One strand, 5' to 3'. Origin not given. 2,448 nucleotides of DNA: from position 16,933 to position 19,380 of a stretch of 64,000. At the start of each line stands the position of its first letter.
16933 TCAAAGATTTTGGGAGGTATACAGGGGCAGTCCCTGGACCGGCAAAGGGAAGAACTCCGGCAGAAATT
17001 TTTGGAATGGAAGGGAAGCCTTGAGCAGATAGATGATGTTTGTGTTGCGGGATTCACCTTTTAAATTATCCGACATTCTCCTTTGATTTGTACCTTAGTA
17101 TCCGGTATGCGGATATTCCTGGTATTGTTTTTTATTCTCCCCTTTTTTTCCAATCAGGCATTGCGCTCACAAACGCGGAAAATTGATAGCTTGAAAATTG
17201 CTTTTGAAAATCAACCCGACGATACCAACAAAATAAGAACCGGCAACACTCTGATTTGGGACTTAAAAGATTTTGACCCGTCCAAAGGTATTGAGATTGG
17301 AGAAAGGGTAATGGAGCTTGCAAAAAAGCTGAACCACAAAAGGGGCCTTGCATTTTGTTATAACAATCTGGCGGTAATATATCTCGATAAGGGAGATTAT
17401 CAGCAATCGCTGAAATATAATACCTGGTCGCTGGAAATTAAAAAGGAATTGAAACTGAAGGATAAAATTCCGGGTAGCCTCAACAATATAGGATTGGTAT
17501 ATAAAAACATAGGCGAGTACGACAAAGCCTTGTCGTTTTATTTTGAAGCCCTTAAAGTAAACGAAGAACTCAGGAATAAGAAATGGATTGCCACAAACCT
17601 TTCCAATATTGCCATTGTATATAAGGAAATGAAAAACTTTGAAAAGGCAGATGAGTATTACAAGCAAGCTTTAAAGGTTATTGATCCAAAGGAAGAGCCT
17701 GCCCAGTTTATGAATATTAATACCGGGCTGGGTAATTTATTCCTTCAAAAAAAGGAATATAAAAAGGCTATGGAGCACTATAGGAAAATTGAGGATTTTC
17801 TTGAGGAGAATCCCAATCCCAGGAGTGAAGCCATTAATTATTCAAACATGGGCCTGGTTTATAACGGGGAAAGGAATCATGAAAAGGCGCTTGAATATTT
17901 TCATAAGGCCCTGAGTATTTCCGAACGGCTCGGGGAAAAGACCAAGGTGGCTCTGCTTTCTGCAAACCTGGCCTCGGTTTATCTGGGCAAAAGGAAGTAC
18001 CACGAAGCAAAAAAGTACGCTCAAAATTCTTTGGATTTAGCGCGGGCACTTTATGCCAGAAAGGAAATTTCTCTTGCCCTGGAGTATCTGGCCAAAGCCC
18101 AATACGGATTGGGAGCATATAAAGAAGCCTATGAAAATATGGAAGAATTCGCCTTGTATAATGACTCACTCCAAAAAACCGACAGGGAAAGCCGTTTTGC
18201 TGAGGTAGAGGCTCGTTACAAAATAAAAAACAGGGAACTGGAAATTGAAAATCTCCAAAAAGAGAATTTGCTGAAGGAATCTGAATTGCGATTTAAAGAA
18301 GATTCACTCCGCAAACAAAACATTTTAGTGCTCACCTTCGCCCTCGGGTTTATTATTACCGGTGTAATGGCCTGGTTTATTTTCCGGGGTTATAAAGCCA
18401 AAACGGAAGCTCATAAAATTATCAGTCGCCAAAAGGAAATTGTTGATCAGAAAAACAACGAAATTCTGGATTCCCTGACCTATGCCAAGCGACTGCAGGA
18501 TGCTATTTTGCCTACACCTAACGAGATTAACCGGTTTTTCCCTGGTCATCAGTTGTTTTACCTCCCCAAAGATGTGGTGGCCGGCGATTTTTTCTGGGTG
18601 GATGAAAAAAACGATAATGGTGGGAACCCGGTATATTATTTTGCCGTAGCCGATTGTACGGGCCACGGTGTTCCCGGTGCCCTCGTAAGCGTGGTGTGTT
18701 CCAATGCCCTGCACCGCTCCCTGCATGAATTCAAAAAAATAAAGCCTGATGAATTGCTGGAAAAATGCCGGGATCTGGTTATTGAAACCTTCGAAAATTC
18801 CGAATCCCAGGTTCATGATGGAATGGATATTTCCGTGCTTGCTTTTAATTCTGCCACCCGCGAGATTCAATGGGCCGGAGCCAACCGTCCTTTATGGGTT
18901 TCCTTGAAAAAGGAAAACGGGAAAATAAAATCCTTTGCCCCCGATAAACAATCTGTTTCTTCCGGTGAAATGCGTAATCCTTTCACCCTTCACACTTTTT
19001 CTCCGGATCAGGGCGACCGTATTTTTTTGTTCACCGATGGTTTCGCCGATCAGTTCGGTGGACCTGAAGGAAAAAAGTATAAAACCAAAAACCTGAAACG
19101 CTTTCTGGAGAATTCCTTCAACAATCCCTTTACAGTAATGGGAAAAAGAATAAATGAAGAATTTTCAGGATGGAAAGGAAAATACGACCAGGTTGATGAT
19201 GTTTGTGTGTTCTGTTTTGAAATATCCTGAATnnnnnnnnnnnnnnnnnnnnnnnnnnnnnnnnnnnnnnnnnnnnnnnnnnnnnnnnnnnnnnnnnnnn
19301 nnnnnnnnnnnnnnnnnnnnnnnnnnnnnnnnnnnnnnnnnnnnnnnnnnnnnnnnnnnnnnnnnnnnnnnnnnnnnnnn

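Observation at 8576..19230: Cluster of four paralogous TPR proteins built on a SpoIIE/RsbU-type PP2C phosphatase domain, two with a periplasmic TPR sensor between TM helices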

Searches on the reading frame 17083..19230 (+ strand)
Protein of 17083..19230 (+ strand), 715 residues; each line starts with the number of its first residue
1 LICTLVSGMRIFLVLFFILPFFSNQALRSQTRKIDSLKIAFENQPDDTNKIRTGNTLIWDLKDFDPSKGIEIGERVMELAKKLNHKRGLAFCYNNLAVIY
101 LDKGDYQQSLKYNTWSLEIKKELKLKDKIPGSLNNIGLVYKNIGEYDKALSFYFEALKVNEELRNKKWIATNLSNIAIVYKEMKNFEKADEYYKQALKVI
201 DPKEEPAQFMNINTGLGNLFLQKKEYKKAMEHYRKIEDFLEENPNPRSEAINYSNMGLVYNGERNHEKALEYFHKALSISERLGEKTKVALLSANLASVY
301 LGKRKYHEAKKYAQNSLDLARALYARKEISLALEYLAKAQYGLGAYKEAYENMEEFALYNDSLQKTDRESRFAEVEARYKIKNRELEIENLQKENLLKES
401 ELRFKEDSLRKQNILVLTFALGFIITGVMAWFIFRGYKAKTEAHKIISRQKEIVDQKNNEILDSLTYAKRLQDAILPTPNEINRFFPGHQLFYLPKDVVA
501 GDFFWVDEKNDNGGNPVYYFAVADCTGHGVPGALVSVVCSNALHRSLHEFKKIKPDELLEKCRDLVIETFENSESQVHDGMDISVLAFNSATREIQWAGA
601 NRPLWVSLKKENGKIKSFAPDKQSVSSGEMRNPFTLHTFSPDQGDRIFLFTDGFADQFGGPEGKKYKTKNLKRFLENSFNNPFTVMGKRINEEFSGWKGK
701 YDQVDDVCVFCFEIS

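Call 4: search_protein_families(library=pfam, proteins=[window:17083-19230:+], max_evalue=0.01)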
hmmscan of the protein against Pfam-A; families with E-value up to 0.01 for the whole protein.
window:17083-19230:+ (715 aa): 16 families
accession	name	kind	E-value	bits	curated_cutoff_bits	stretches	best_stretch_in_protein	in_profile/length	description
PF13424.12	TPR_12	-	3.1e-38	130.2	30.1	4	132-198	5-73/77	Tetratricopeptide repeat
PF00515.34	TPR_1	-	4e-29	99.6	27.8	5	133-162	4-33/34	Tetratricopeptide repeat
PF07719.23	TPR_2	-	4.1e-21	73.7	27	1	173-198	4-29/34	Tetratricopeptide repeat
PF13374.12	TPR_10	-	1.1e-20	73.4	27.5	0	132-163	4-35/42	Tetratricopeptide repeat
PF13181.12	TPR_8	-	5.9e-19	67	25.7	2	174-198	5-29/34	Tetratricopeptide repeat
PF13176.12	TPR_7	-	1.6e-18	65.6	27.9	1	132-164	1-33/36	Tetratricopeptide repeat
PF07228.17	SpoIIE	-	5.7e-18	66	25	1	518-714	5-191/192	Stage II sporulation protein E (SpoIIE)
PF17874.7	TPR_MalT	-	5.4e-10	39.5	45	1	177-355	8-186/336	MalT-like TPR region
PF24885.1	TPR_NPHP3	-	2.3e-07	30.9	100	1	81-206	90-219/239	Nephrocystin-3 TPR domain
PF13432.12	TPR_16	-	3.3e-07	31.1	32.7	0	177-238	4-59/65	Tetratricopeptide repeat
PF14938.12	SNAP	-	8.1e-06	25.9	25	1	121-238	66-183/282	Soluble NSF attachment protein, SNAP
PF13428.12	TPR_14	-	8.7e-06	26.4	23.5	0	177-208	8-38/44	Tetratricopeptide repeat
PF13174.12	TPR_6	-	9.9e-05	23.2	26.3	0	175-198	5-28/33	Tetratricopeptide repeat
PF01261.30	AP_endonuc_2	-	0.00088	19.5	31.1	1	250-344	46-135/249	Xylose isomerase-like TIM barrel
PF13431.12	TPR_17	-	0.0012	19.4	24.4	0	91-110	14-33/34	Tetratricopeptide repeat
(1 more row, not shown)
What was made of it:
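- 17107..19230 (+): Gene D: 707-aa transmembrane TPR-PP2C phosphatase. The mechanical ORF starts at TTG 17083. It has a signal or anchor helix at aa 2-20, eight TPRs at aa 24-356 (nt 17176-18174), a periplasmic stalk helix at 364-400, TM2 at aa 406-424 (nt 18322-18378) continuous with the linker helix to aa 467, and a PP2C at aa 510-706 (nt 18634-19224). Pfam in call 4.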
